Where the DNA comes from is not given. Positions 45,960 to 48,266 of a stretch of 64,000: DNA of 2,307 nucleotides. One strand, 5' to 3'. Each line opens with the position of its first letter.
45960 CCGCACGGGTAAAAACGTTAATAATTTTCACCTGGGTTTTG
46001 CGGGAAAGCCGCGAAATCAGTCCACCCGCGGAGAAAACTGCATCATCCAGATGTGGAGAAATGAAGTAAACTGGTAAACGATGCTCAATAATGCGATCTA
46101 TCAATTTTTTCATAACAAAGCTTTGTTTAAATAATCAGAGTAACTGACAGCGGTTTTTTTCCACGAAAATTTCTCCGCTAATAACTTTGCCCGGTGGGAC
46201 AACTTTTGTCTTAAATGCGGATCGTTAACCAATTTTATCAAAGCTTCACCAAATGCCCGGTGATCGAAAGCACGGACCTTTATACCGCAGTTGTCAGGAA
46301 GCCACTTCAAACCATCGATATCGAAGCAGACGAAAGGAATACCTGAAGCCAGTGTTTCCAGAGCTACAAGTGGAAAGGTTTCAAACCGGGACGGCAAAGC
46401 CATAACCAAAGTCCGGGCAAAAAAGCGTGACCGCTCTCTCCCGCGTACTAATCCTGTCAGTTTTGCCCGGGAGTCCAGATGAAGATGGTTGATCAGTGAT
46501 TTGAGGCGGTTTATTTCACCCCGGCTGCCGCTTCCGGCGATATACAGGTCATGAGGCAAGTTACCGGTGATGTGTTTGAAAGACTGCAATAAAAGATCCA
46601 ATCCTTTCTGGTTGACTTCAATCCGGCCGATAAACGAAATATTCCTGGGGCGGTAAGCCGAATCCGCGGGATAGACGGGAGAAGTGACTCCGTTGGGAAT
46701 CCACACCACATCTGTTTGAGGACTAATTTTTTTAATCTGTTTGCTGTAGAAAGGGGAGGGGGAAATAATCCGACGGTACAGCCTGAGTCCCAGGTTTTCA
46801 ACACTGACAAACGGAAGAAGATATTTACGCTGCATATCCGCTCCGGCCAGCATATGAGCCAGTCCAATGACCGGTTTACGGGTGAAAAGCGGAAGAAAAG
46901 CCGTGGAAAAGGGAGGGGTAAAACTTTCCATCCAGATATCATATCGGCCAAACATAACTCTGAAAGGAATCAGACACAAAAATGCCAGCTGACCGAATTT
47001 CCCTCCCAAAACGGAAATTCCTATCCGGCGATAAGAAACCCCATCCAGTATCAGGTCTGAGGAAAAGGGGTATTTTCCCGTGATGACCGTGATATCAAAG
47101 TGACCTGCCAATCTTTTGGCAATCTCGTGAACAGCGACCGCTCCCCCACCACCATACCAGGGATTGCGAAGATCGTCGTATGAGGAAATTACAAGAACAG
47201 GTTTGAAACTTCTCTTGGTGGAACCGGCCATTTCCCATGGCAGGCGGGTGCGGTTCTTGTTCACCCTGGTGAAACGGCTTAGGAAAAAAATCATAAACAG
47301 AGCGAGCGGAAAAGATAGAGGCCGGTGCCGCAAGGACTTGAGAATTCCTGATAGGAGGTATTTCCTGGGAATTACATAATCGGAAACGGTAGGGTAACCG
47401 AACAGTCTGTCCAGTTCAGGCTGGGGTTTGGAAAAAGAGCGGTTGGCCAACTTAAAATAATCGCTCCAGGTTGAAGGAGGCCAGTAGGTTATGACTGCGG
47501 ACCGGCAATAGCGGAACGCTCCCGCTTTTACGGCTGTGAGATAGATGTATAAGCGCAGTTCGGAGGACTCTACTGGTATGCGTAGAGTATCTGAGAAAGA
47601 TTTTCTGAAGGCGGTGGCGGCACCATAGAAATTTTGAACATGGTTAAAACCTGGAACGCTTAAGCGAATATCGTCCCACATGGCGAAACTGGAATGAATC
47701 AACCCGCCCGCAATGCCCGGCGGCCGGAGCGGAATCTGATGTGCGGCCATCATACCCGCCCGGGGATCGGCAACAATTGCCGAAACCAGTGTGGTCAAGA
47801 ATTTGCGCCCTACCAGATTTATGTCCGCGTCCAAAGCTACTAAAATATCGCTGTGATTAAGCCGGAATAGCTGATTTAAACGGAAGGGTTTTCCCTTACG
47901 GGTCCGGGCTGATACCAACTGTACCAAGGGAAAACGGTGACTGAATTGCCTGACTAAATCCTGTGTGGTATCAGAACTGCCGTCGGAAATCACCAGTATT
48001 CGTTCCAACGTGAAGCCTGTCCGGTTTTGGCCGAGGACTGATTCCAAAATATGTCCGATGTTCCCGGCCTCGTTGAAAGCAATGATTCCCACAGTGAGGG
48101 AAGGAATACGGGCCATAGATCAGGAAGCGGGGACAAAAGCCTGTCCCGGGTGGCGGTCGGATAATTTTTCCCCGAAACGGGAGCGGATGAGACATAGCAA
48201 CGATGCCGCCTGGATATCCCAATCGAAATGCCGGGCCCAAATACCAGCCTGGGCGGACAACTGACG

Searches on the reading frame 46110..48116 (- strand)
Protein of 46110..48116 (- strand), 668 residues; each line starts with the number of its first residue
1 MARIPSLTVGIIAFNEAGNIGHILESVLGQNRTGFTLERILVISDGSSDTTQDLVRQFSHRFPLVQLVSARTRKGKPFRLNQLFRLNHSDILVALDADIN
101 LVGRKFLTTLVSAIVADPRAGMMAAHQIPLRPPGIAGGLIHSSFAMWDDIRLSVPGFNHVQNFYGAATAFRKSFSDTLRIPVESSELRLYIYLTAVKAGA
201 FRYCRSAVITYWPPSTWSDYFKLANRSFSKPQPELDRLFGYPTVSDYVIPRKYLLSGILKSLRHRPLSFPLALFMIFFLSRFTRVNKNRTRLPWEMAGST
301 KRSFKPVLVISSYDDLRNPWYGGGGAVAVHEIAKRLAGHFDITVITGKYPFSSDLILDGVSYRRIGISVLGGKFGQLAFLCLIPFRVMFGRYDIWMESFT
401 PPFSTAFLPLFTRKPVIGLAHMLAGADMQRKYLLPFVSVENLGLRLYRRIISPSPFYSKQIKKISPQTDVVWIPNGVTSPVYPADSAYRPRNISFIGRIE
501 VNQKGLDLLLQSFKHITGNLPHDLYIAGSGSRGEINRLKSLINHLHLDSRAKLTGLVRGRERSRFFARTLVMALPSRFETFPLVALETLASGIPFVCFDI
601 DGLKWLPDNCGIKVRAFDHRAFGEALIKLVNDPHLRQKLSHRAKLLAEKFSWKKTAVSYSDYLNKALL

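Call 8: search_protein_families(library=pfam, proteins=[window:46110-48116:-], max_evalue=0.001)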
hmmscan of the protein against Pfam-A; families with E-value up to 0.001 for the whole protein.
window:46110-48116:- (668 aa): 6 families
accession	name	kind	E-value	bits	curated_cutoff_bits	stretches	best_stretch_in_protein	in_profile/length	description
PF13692.12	Glyco_trans_1_4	-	1.6e-22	80.7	27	1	491-632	2-142/142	Glycosyl transferases group 1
PF00534.26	Glycos_transf_1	-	5.3e-18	65.6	26.4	1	493-644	18-170/172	Glycosyl transferases group 1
PF00535.33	Glycos_transf_2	-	1.3e-12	48.5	23.3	1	8-127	1-116/168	Glycosyl transferase family 2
PF13439.12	Glyco_transf_4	-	1.1e-08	35.8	28.5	1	323-477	2-166/170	Glycosyltransferase Family 4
PF13641.12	Glyco_tranf_2_3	-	4e-06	27.5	27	1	5-123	1-119/230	Glycosyltransferase like family 2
PF20706.3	GT4-conflict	-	1.4e-05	24.8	26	1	487-603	194-316/385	Family 4 Glycosyltransferase in conflict systems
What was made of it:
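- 46110..48116 (-): Next gene downstream: a GT2+GT4 two-domain glycosyltransferase (668 aa). Pfam (call 8).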

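Call 64: search_protein_families(library=ncbifam, proteins=[window:46110-48116:-], max_evalue=0.001)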
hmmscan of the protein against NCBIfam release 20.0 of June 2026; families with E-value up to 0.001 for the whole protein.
window:46110-48116:- (668 aa): 29 families (the best 25 are shown)
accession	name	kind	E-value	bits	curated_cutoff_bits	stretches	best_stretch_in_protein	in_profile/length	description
TIGR03449.1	mycothiol_MshA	equivalog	2.4e-17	63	462.5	1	493-666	223-403/406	D-inositol-3-phosphate glycosyltransferase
NF046085.1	XrtY_assoc_Gly1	equivalog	1.8e-14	53.4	400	1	456-661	170-379/387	XrtY-associated glycosyltransferase XYAG1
TIGR03999.1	thiol_BshA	equivalog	2.2e-13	49.9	273.7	1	509-666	217-373/375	N-acetyl-alpha-D-glucosaminyl L-malate synthase BshA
TIGR04047.1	MSMEG_0565_glyc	hypoth_equivalog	7.6e-13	48.3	259.85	1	496-658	199-366/373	MSMEG_0565 family glycosyltransferase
NF041876.1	EPS_EpsE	equivalog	2.6e-12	46.7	400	1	486-656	210-386/389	exopolysaccharide biosynthesis GT4 family glycosyltransferase EpsE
NF038295.1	EPS_HpsP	equivalog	2.7e-12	46.4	550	1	492-657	209-378/388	hormogonium polysaccharide biosynthesis glycosyltransferase HpsP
NF050063.1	ProtGlycPglJ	equivalog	1.3e-11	44.3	500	1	496-662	200-362/363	N-acetylgalactosamine-N,N'-diacetylbacillosaminyl-diphospho-undecaprenol 4-alpha-N-acetylgalactosaminyltransferase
NF041010.1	glycosy_Agl16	equivalog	1.8e-11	43.5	575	1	461-661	149-346/352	glycosylation protein Agl16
TIGR03937.1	PgaC_IcaA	equivalog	2.6e-11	43.1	422.3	1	3-122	43-158/407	poly-beta-1,6-N-acetyl-D-glucosamine synthase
NF053787.1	GlcN_PG_synth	equivalog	1.4e-09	37.3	480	1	494-656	201-349/361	N-acetylglucosaminyl phosphatidylglycerol synthase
TIGR03088.1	stp2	hypoth_equivalog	2.3e-09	36.8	409.05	1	493-664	197-371/374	TIGR03088 family PEP-CTERM/XrtA system glycosyltransferase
NF047881.1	glyco_SdgB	exception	6.5e-09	35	800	1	462-655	291-485/496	serine-aspartate repeat adhesin O-glycosyltransferase SdgB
NF038011.1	PelF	equivalog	1.4e-08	34.3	100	1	459-654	271-463/489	GT4 family glycosyltransferase PelF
TIGR04157.1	glyco_rSAM_CFB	subfamily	3.4e-08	32.9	400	1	493-640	230-382/406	TIGR04157 family glycosyltransferase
NF047684.1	TeichurnBiosyTuaC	equivalog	7.1e-08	31.8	550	1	493-606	222-327/391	teichuronic acid biosynthesis protein TuaC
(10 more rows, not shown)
